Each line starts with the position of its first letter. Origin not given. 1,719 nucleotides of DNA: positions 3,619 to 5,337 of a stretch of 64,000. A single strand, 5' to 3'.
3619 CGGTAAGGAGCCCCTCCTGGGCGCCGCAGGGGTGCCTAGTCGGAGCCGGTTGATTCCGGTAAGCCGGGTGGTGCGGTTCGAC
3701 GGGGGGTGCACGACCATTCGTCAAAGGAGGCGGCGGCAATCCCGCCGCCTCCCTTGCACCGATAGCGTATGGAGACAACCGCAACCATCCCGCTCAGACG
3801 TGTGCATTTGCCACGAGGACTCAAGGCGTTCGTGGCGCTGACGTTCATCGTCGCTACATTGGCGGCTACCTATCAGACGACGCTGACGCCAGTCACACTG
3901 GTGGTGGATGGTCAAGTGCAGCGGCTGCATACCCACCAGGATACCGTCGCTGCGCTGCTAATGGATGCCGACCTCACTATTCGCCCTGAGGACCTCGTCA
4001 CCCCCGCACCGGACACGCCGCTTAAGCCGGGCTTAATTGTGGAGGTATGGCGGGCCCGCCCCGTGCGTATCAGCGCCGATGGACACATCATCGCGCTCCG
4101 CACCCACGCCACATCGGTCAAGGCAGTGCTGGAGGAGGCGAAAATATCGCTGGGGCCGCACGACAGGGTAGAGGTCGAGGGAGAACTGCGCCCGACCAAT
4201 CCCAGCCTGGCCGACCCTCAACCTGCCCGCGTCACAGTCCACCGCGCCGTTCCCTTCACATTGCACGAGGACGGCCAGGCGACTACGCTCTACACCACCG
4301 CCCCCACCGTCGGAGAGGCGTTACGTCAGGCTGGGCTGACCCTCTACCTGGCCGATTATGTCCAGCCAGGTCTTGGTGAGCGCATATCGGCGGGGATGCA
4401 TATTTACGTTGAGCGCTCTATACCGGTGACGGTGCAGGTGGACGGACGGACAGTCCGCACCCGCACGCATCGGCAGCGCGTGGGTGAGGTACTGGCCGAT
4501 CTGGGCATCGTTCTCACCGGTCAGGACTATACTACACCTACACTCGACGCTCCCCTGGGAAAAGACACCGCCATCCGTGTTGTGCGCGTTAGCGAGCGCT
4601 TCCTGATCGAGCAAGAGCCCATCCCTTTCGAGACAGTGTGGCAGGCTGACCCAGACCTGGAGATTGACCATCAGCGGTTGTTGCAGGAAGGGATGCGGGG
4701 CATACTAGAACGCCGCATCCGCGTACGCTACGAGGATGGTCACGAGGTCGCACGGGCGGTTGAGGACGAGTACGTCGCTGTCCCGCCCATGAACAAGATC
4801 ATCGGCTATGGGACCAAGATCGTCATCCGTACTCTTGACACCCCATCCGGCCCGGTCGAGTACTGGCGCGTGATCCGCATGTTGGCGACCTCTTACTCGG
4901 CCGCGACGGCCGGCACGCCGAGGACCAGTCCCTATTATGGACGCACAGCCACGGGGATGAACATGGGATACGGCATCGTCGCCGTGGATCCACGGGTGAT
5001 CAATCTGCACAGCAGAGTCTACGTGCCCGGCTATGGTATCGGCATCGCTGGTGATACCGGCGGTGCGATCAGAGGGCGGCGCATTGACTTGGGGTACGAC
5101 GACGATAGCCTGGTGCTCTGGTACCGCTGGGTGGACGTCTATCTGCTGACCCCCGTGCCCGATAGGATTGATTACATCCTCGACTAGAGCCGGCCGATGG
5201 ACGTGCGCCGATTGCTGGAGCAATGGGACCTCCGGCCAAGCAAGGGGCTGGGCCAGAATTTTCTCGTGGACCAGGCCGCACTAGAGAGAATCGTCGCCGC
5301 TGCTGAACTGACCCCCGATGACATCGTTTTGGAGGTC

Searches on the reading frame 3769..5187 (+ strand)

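Call 73: search_protein_families(library=pfam, proteins=[window:3769-5187:+], max_evalue=0.00001)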
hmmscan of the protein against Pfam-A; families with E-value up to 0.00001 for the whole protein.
window:3769-5187:+ (472 aa): 3 families
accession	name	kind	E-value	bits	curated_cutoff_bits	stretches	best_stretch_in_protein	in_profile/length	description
PF03990.20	DUF348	-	2.9e-48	161.8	24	4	42-82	1-41/41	G5-linked-Ubiquitin-like domain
PF07501.17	G5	-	1.7e-15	57.4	23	1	281-350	6-75/75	G5 domain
PF06725.17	3D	-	6.8e-11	42.7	23.8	1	404-441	3-47/72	3D domain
